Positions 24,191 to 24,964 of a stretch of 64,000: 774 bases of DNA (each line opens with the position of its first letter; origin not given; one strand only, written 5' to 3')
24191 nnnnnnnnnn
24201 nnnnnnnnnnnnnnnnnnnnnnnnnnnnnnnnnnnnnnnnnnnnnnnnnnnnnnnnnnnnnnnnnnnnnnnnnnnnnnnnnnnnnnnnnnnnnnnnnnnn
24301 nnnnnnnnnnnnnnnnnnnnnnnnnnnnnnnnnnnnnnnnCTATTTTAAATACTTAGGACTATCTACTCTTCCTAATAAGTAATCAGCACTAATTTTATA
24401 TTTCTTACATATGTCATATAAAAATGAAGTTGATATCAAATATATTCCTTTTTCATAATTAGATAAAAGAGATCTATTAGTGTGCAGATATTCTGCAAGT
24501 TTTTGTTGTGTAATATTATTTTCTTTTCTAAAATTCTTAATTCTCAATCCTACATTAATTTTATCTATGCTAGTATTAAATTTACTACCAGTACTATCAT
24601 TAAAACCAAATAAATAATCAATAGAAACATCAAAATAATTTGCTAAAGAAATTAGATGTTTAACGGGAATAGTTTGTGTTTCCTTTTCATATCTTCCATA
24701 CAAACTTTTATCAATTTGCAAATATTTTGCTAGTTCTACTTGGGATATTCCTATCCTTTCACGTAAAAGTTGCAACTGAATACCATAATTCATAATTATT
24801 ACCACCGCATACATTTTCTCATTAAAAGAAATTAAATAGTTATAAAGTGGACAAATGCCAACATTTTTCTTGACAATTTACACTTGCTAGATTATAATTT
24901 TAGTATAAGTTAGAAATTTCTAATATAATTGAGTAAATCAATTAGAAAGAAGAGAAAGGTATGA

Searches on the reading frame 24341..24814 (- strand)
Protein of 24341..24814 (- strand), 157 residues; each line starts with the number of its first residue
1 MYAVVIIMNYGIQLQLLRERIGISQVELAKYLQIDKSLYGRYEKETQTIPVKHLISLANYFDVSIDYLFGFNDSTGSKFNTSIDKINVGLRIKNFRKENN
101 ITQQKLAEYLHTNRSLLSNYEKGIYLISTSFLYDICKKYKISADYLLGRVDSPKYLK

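Call 16: search_protein_families(library=pfam, proteins=[window:24341-24814:-], max_evalue=10)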
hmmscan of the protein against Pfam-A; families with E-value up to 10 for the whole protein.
window:24341-24814:- (157 aa): 16 families
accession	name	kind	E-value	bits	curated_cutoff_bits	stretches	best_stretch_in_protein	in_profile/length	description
PF01381.28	HTH_3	-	2.6e-26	91.9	23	2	92-146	1-55/55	Helix-turn-helix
PF12844.13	HTH_19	-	4.9e-24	84.5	30.2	2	91-151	3-63/64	Helix-turn-helix domain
PF13560.12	HTH_31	-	2.1e-14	54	27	2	11-64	3-57/64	Helix-turn-helix domain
PF13443.12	HTH_26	-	4.5e-09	36.9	22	2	91-142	1-53/63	Cro/C1-type HTH DNA-binding domain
PF07022.19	Phage_CI_repr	-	6.6e-06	26.8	22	1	18-70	7-59/65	Bacteriophage CI repressor helix-turn-helix domain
PF01047.28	MarR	-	7.5e-05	23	24.6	2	14-37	9-32/59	MarR family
PF13744.12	HTH_37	-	0.0013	18.9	27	2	86-123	17-54/80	Helix-turn-helix domain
PF20432.4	Xre-like-HTH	-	0.0046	17.7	25.8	1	17-50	18-51/63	Antitoxin Xre-like helix-turn-helix domain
PF08667.16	BetR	-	0.016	15.7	21.6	1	26-78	26-78/148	BetR domain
PF15731.11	MqsA_antitoxin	-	0.016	15.7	30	1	78-125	59-107/131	Antitoxin component of bacterial toxin-antitoxin system, MqsA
PF16677.11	GP3_package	-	0.02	15.5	29.4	0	53-91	35-73/105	DNA-packaging protein gp3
PF12802.13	MarR_2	-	0.022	15.4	27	1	18-37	15-35/61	MarR family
PF20399.4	PH_20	-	0.023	15.2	27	1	97-135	4-43/84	PH domain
PF08279.18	HTH_11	-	0.034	14.5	25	1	96-117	11-32/55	HTH domain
PF17762.8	HTH_ParB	-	0.044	14.4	22.6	1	89-120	9-40/102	ParB HTH domain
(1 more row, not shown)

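Call 17: search_protein_families(library=ncbifam, proteins=[window:24341-24814:-], max_evalue=10)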
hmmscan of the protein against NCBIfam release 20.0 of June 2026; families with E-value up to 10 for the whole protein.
window:24341-24814:- (157 aa): 23 families
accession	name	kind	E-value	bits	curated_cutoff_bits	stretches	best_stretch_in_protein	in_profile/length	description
NF041951.1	phage_RstR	subfamily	1.9e-22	79.5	80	2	8-78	1-71/108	RstR family transcriptional repressor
NF041575.1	antitoxPezA_Strep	equivalog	2.6e-13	50.2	290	2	88-143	2-57/158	type II toxin-antitoxin system antitoxin PezA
NF047948.1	male_kill_WMK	equivalog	6.2e-13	48.9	300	2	83-147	158-222/300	WO male-killing family protein Wmk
TIGR03830.1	CxxCG_CxxCG_HTH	subfamily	3.1e-10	39.9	61.8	2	73-127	51-105/127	type II TA system antitoxin MqsA family protein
NF038139.1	Reg_Aceta_RamB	equivalog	2.3e-08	33.2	700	2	88-146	3-61/465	acetate metabolism transcriptional regulator RamB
TIGR00270.2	TIGR00270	equivalog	3.5e-08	33.4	110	2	90-124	78-112/159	multiprotein bridging factor aMBF1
NF052239.1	antitox_spr1629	equivalog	3.7e-08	32.9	335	1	8-130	1-118/377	spr1629 family repressor/antitoxin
NF003162.0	PRK04140.1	equivalog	4.4e-08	32.5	263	2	12-65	129-182/317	transcriptional regulator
TIGR03070.1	couple_hipB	subfamily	4.4e-07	29.7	71.65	2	89-123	4-38/58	type II toxin-antitoxin system Y4mF family antitoxin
NF007257.0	PRK09706.1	subfamily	1.2e-06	28.3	101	2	87-147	5-65/135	transcriptional repressor DicA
NF007271.0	PRK09726.1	equivalog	6.3e-06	26.1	79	2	91-125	16-50/88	type II toxin-antitoxin system antitoxin HipB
NF058600.1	TransRegSco1979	equivalog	2.2e-05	23.7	350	2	83-143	4-64/280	Sco1979 family transcriptional regulator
NF006015.0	PRK08154.1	subfamily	6.4e-05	22.3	204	2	87-151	30-94/314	anaerobic benzoate catabolism transcriptional regulator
NF038310.1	lysogeny_AimR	equivalog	0.0002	20.5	70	2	92-139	1-48/365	AimR family lysis-lysogeny pheromone receptor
NF046032.1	TransRegSlrRBacil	equivalog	0.00026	21.1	250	2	89-142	3-57/149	HTH-type transcriptional regulator SlrR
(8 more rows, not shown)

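Call 78: find_homologous_proteins(query=window:24341-24814:-, max_evalue=0.00001)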
Query window:24341-24814:- (157 aa): 250 proteins with E <= 0.00001 among 298 candidates; the best 120 are listed.
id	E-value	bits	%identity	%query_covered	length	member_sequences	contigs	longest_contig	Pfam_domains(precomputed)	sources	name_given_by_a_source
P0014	5.4e-91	320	100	96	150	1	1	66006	PF12844.14,PF01381.29,PF07022.20,PF13560.13,PF13443.13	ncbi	-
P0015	1.5e-72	260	79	96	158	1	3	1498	PF12844.14,PF01381.29,PF13560.13,PF13443.13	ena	-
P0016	1.7e-63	231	74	98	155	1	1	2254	PF12844.14,PF01381.29,PF13560.13,PF13443.13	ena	-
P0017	6.7e-53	197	63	96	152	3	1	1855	PF12844.14,PF01381.29,PF13560.13,PF13443.13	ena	-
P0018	9.3e-53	196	60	96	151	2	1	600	PF12844.14,PF01381.29,PF13560.13,PF13443.13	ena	-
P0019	6.3e-50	187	61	94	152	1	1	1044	PF12844.14,PF01381.29,PF13560.13,PF13443.13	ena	-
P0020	6.8e-50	187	58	96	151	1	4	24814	PF08279.19,PF12844.14,PF01381.29,PF13560.13,PF13443.13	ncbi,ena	-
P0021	1.2e-49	186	57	97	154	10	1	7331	PF13744.13,PF12844.14,PF01381.29,PF22495.3,PF24250.2,PF15731.12,PF13560.13,PF13443.13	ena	-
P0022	3.8e-49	184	59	96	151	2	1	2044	PF12844.14,PF20432.5,PF01381.29,PF15731.12,PF13560.13,PF13443.13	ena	-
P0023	7.7e-49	183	56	96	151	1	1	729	PF12844.14,PF01381.29,PF13560.13,PF13443.13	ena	-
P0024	4.5e-48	181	57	95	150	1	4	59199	PF12844.14,PF01381.29,PF13560.13,PF13443.13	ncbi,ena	-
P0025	1.1e-47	180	57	96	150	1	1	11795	PF12844.14,PF20432.5,PF01381.29,PF13560.13,PF13443.13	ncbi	-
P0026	1.9e-47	179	56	92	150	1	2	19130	PF12844.14,PF01381.29,PF17762.9,PF13560.13,PF13443.13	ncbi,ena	-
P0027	2.1e-47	179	58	93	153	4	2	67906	PF12844.14,PF01381.29,PF15731.12,PF13560.13,PF13443.13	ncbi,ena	-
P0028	5.7e-47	177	57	96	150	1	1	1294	PF12844.14,PF01381.29,PF13560.13,PF13443.13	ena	-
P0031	5.2e-46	174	59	98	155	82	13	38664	PF13744.13,PF13412.13,PF12844.14,PF01381.29,PF24250.2,PF13560.13,PF13443.13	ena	-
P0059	1.7e-42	163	57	96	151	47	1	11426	PF13744.13,PF12844.14,PF01381.29,PF13560.13,PF13443.13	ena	-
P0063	4.5e-42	162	58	91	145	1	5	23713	PF12844.14,PF20432.5,PF01381.29,PF17762.9,PF13560.13,PF13443.13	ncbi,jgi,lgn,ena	-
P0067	1.1e-41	160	56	96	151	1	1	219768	PF12844.14,PF01381.29,PF13560.13,PF13443.13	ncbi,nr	ncbi:MAG: helix-turn-helix domain-containing protein [Ruminococcus sp.]|nr:helix-turn-helix domain-c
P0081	4.2e-41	158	55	92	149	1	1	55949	PF12844.14,PF01381.29,PF13560.13,PF13443.13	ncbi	-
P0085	6.5e-41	158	52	94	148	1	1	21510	PF12844.14,PF01381.29,PF13560.13,PF13443.13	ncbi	-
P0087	8.9e-41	157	54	97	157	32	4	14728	PF12844.14,PF01381.29,PF13443.13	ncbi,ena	-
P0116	6.5e-39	151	51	94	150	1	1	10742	PF12844.14,PF01381.29,PF13560.13,PF13443.13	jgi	-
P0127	2.2e-38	150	52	96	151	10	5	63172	PF12844.14,PF01381.29,PF13560.13,PF13443.13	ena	-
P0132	3.6e-38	149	51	96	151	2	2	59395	PF12844.14,PF01381.29,PF13560.13,PF13443.13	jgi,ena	-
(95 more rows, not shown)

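Call 79: find_encoding_contigs(protein=P0067, flank=3000, max_places=3)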
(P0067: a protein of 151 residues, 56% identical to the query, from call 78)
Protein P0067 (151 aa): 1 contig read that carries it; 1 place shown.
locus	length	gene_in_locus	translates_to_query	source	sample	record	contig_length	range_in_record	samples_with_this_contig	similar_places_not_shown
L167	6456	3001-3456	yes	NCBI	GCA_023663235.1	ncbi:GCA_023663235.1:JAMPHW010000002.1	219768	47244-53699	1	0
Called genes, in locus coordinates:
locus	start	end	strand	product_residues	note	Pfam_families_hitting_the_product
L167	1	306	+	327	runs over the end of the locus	PF04055:Radical_SAM (weak)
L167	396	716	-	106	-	PF01906:YbjQ_1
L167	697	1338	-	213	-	PF00376:MerR, PF13411:MerR_1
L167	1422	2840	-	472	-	-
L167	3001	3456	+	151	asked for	PF12844:HTH_19, PF13560:HTH_31 (weak), PF01381:HTH_3, PF13443:HTH_26 (faint), PF12844:HTH_19, PF01381:HTH_3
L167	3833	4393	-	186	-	PF08207:EFP_N, PF01132:EFP, PF09285:Elong-fact-P_C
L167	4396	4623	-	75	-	-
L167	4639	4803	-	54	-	PF00471:Ribosomal_L33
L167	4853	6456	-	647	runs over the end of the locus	PF03717:PBP_dimer, PF00905:Transpeptidase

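Call 80: find_encoding_contigs(protein=P0132, flank=3000, max_places=3)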
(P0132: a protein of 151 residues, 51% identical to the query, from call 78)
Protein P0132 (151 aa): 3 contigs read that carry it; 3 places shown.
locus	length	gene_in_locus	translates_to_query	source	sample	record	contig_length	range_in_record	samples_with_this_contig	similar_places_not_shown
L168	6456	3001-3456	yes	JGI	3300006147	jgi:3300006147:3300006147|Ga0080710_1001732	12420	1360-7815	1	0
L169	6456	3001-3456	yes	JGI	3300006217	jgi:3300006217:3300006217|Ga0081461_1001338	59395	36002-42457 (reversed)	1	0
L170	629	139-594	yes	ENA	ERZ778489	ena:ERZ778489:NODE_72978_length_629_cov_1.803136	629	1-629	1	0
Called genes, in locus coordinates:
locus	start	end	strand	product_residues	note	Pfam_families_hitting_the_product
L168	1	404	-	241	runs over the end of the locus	PF11967:RecO_N, PF02565:RecO_C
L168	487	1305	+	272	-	-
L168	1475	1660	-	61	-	-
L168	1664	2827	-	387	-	-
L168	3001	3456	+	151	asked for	PF12844:HTH_19, PF01381:HTH_3, PF13443:HTH_26 (weak), PF12844:HTH_19, PF13560:HTH_31 (weak), PF01381:HTH_3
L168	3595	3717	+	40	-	-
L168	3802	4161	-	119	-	-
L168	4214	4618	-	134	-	-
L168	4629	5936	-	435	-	PF02881:SRP54_N, PF13401:AAA_22 (faint), PF00448:SRP54, PF02492:cobW (faint), PF02978:SRP_SPB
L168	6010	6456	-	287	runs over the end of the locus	PF01297:ZnuA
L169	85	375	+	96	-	PF13459:Fer4_15, PF13370:Fer4_13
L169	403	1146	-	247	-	PF13560:HTH_31 (weak), PF01381:HTH_3, PF12844:HTH_19, PF13443:HTH_26 (weak)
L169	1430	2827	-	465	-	-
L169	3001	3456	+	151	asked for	PF12844:HTH_19, PF01381:HTH_3, PF13443:HTH_26 (weak), PF12844:HTH_19, PF13560:HTH_31 (weak), PF01381:HTH_3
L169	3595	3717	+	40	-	-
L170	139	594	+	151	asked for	PF12844:HTH_19, PF01381:HTH_3, PF13443:HTH_26 (weak), PF12844:HTH_19, PF13560:HTH_31 (weak), PF01381:HTH_3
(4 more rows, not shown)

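Call 81: find_encoding_contigs(protein=P0116, flank=3000, max_places=3)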
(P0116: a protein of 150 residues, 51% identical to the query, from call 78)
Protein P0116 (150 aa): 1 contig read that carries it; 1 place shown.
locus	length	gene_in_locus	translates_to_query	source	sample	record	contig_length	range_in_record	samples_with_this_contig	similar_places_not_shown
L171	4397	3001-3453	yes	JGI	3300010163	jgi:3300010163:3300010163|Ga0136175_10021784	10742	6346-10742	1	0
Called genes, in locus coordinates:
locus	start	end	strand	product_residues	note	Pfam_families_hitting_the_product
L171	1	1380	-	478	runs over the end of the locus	PF00931:NB-ARC (faint), PF01580:FtsK_SpoIIIE (faint), PF02463:SMC_N (weak), PF13555:AAA_29 (faint), PF00005:ABC_tran, PF13173:AAA_14 (faint), PF12848:ABC_tran_Xtn, PF00005:ABC_tran, +3 more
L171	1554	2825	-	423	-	-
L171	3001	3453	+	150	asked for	PF12844:HTH_19 (weak), PF13443:HTH_26 (faint), PF01381:HTH_3, PF12844:HTH_19, PF13560:HTH_31 (weak)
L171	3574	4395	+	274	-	?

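Call 84: find_encoding_contigs(protein=P0031, flank=1500, max_places=4)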
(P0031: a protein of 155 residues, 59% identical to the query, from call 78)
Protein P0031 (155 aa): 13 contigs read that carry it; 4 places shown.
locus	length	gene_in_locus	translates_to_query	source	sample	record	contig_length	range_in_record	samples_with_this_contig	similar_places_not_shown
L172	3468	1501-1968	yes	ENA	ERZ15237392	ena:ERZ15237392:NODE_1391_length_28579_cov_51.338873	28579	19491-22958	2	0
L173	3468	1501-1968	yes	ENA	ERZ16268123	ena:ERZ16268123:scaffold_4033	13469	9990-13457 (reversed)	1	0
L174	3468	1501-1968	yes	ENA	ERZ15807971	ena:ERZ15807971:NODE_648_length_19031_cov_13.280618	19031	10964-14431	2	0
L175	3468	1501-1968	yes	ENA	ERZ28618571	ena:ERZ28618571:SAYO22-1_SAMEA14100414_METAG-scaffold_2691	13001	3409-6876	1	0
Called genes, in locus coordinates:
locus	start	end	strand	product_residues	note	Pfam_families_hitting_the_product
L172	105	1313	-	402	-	-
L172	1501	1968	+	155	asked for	PF13744:HTH_37 (faint), PF24250:HVO_2718 (faint), PF12844:HTH_19, PF13443:HTH_26, PF01381:HTH_3, PF12844:HTH_19, PF13560:HTH_31, PF01381:HTH_3, +1 more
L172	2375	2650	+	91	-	-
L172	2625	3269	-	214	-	PF05175:MTS, PF06325:PrmA (weak), PF12847:Methyltransf_18, PF04816:TrmK, PF13649:Methyltransf_25 (weak)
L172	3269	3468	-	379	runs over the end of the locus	PF03979:Sigma70_r1_1, PF00140:Sigma70_r1_2, PF04542:Sigma70_r2, PF04539:Sigma70_r3, PF04545:Sigma70_r4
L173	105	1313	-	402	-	-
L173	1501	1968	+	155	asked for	PF13744:HTH_37 (faint), PF24250:HVO_2718 (faint), PF12844:HTH_19, PF13443:HTH_26, PF01381:HTH_3, PF12844:HTH_19, PF13560:HTH_31, PF01381:HTH_3, +1 more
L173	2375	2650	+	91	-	-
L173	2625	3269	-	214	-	PF05175:MTS, PF06325:PrmA (weak), PF12847:Methyltransf_18, PF04816:TrmK, PF13649:Methyltransf_25 (weak)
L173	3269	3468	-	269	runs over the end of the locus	PF00140:Sigma70_r1_2, PF04542:Sigma70_r2, PF04539:Sigma70_r3, PF04545:Sigma70_r4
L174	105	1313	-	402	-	-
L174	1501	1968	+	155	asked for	PF13744:HTH_37 (faint), PF24250:HVO_2718 (faint), PF12844:HTH_19, PF13443:HTH_26, PF01381:HTH_3, PF12844:HTH_19, PF13560:HTH_31, PF01381:HTH_3, +1 more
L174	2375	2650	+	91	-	-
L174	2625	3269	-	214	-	PF05175:MTS, PF06325:PrmA (weak), PF12847:Methyltransf_18, PF04816:TrmK, PF13649:Methyltransf_25 (weak)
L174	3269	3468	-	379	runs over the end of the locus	PF03979:Sigma70_r1_1, PF00140:Sigma70_r1_2, PF04542:Sigma70_r2, PF04539:Sigma70_r3, PF04545:Sigma70_r4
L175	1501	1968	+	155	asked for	PF13744:HTH_37 (faint), PF24250:HVO_2718 (faint), PF12844:HTH_19, PF13443:HTH_26, PF01381:HTH_3, PF12844:HTH_19, PF13560:HTH_31, PF01381:HTH_3, +1 more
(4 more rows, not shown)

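Call 85: find_encoding_contigs(protein=P0063, flank=1500, max_places=4)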
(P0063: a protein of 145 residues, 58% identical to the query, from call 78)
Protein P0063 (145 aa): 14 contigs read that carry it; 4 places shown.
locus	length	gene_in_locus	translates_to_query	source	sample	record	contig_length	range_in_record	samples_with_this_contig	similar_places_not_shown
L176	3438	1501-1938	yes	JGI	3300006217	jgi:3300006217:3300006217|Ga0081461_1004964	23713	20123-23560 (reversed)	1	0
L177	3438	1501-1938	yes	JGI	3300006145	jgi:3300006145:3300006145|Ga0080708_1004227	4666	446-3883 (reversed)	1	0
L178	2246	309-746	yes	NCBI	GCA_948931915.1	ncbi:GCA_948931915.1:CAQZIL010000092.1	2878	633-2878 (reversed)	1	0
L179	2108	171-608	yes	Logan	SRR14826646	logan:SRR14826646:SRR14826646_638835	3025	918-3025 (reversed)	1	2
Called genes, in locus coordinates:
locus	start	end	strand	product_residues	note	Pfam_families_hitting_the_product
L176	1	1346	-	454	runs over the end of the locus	-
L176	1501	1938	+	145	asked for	PF12844:HTH_19, PF13560:HTH_31 (weak), PF17762:HTH_ParB (faint), PF01381:HTH_3, PF13443:HTH_26 (weak), PF20432:Xre-like-HTH (faint), PF01381:HTH_3, PF12844:HTH_19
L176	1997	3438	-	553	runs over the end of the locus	PF00749:tRNA-synt_1c, PF19269:Anticodon_2 (weak)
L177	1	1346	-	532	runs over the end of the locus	-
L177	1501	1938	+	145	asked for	PF12844:HTH_19, PF13560:HTH_31 (weak), PF17762:HTH_ParB (faint), PF01381:HTH_3, PF13443:HTH_26 (weak), PF20432:Xre-like-HTH (faint), PF01381:HTH_3, PF12844:HTH_19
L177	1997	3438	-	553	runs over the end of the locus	PF00749:tRNA-synt_1c, PF19269:Anticodon_2 (weak)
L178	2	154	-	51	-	?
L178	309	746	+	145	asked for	PF12844:HTH_19, PF13560:HTH_31 (weak), PF17762:HTH_ParB (faint), PF01381:HTH_3, PF13443:HTH_26 (weak), PF20432:Xre-like-HTH (faint), PF01381:HTH_3, PF12844:HTH_19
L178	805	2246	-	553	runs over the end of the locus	PF00749:tRNA-synt_1c, PF19269:Anticodon_2 (weak)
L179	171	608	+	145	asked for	PF12844:HTH_19, PF13560:HTH_31 (weak), PF17762:HTH_ParB (faint), PF01381:HTH_3, PF13443:HTH_26 (weak), PF20432:Xre-like-HTH (faint), PF01381:HTH_3, PF12844:HTH_19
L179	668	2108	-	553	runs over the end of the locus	PF00749:tRNA-synt_1c, PF19269:Anticodon_2 (weak)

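Call 86: find_encoding_contigs(protein=P0127, flank=1500, max_places=4)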
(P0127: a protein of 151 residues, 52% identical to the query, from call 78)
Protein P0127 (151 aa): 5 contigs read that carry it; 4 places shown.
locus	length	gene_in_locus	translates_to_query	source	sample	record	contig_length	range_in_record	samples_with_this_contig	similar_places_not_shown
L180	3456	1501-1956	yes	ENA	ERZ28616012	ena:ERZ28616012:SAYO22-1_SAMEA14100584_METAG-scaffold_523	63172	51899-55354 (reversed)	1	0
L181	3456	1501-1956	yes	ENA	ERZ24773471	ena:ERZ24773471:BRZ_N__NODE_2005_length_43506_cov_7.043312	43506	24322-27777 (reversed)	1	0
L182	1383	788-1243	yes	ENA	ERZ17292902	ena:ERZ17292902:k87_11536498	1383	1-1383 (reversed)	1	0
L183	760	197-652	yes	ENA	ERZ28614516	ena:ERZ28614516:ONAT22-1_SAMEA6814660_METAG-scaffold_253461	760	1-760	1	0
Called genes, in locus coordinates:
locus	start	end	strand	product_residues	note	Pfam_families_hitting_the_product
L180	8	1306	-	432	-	-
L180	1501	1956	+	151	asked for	PF12844:HTH_19, PF13560:HTH_31 (faint), PF01381:HTH_3, PF13443:HTH_26 (faint), PF12844:HTH_19, PF01381:HTH_3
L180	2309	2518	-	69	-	-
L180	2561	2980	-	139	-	PF10747:SirA (weak)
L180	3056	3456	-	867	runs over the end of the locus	PF00690:Cation_ATPase_N, PF00122:E1-E2_ATPase, PF00702:Hydrolase, PF13246:Cation_ATPase, PF08282:Hydrolase_3 (weak), PF00689:Cation_ATPase_C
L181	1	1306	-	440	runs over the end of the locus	PF19789:DUF6273 (weak)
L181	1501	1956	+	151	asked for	PF12844:HTH_19, PF13560:HTH_31 (faint), PF01381:HTH_3, PF13443:HTH_26 (faint), PF12844:HTH_19, PF01381:HTH_3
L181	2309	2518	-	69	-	-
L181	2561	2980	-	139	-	PF10747:SirA (weak)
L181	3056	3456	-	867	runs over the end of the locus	PF00690:Cation_ATPase_N, PF00122:E1-E2_ATPase, PF00702:Hydrolase, PF13246:Cation_ATPase, PF08282:Hydrolase_3 (weak), PF00689:Cation_ATPase_C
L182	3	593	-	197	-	?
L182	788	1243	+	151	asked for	PF12844:HTH_19, PF13560:HTH_31 (faint), PF01381:HTH_3, PF13443:HTH_26 (faint), PF12844:HTH_19, PF01381:HTH_3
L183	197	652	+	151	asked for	PF12844:HTH_19, PF13560:HTH_31 (faint), PF01381:HTH_3, PF13443:HTH_26 (faint), PF12844:HTH_19, PF01381:HTH_3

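Call 89: find_encoding_contigs(protein=P0087, flank=1000, max_places=2)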
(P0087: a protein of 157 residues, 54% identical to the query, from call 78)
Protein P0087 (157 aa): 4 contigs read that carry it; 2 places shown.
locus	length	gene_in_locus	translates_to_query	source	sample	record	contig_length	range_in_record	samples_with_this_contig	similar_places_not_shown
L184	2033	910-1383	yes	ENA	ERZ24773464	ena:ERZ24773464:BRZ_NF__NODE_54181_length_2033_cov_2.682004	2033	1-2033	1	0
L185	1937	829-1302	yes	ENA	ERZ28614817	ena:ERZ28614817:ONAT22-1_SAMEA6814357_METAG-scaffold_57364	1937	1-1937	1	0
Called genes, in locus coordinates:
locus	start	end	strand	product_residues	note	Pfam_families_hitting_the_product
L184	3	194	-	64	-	?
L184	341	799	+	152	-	PF12844:HTH_19, PF13560:HTH_31 (weak), PF01381:HTH_3, PF13443:HTH_26 (faint), PF01381:HTH_3, PF12844:HTH_19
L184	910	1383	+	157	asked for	PF12844:HTH_19, PF13443:HTH_26 (faint), PF01381:HTH_3 (weak), PF12844:HTH_19, PF01381:HTH_3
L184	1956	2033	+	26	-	?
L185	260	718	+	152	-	PF12844:HTH_19, PF13560:HTH_31 (faint), PF13744:HTH_37 (faint), PF01381:HTH_3, PF13443:HTH_26 (faint), PF01381:HTH_3, PF12844:HTH_19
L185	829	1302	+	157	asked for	PF12844:HTH_19, PF13443:HTH_26 (faint), PF01381:HTH_3 (weak), PF12844:HTH_19, PF01381:HTH_3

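Call 90: find_encoding_contigs(protein=P0059, flank=1000, max_places=2)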
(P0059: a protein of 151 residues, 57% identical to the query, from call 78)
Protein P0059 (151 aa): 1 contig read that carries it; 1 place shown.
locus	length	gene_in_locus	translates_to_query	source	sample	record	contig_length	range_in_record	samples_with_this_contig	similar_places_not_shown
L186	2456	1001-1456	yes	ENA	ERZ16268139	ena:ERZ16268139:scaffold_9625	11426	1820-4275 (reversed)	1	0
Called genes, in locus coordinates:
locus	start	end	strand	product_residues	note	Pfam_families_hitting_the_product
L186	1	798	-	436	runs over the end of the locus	-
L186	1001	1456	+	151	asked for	PF12844:HTH_19, PF13744:HTH_37 (faint), PF01381:HTH_3 (weak), PF13443:HTH_26 (faint), PF13560:HTH_31, PF12844:HTH_19, PF01381:HTH_3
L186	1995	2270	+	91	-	-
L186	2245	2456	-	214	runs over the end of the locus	PF05175:MTS, PF12847:Methyltransf_18, PF04816:TrmK, PF13649:Methyltransf_25 (weak)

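Call 91: find_encoding_contigs(protein=P0081, flank=1000, max_places=2)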
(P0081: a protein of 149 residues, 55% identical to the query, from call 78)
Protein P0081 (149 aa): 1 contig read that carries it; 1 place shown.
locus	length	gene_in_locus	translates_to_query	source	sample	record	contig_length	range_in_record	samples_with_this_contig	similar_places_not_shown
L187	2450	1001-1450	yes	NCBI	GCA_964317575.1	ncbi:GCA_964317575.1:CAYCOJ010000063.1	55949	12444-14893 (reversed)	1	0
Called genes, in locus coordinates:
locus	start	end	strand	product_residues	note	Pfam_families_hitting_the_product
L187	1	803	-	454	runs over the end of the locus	-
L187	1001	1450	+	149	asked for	PF01381:HTH_3 (weak), PF13443:HTH_26 (weak), PF13560:HTH_31 (weak), PF01381:HTH_3, PF12844:HTH_19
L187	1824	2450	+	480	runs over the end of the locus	PF00580:UvrD-helicase, PF13245:AAA_19, PF13361:UvrD_C, PF13604:AAA_30 (faint), PF13538:UvrD_C_2 (faint)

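Call 92: find_encoding_contigs(protein=P0085, flank=1000, max_places=2)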
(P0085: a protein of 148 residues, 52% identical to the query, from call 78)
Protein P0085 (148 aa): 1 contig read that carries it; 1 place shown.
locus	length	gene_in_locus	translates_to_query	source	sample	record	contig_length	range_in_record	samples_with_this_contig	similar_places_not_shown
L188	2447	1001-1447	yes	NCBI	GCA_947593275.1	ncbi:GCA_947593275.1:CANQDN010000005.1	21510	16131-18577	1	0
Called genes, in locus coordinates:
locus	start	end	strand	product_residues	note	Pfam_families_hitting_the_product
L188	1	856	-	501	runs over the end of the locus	-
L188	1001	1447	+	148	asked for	PF12844:HTH_19, PF13443:HTH_26 (faint), PF13560:HTH_31 (faint), PF01381:HTH_3, PF12844:HTH_19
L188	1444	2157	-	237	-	PF03418:Peptidase_A25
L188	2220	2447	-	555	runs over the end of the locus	-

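Call 100: search_protein_families(library=padloc, proteins=[window:24341-24814:-], max_evalue=0.01)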
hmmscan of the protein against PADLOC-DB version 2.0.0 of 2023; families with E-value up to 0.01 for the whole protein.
window:24341-24814:- (157 aa): 19 families
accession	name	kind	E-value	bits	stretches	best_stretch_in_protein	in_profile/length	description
PDLC02926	HTH_VI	-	1.3e-17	61.9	2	89-146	3-60/92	-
PDLC04142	capH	-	1.2e-12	46.8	2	13-74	10-71/103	capH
PDLC03951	RmrA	-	3.5e-10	37.4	2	90-150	11-71/400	-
PDLC03945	RmrA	-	3.6e-10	37.6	1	8-130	1-118/394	-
PDLC04775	PDC-M69A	-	1.5e-09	36.4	2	87-149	7-69/113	-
PDLC03665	Control_protein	-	1.2e-08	33.1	2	84-147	5-69/77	control protein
PDLC03949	RmrA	-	2e-08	31.5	1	13-70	6-63/363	-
PDLC03947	RmrA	-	2.2e-08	31.3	1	85-147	9-71/383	-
PDLC03954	RmrA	-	3.2e-08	30.9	2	89-153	12-76/380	-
PDLC03944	RmrA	-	4.2e-06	24.1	1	89-149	8-68/384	-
PDLC03664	Control_protein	-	7.8e-06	24.3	1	8-69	12-73/74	control protein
PDLC03952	RmrA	-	2.2e-05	21.5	1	88-144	23-79/395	-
PDLC03956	RmrA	-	3e-05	21.2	0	23-78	23-79/399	-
PDLC03536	REase_II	-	3.3e-05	21.6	1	14-68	15-69/237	Type II restriction enzyme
PDLC03948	RmrA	-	0.00034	17.6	0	90-137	11-58/397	-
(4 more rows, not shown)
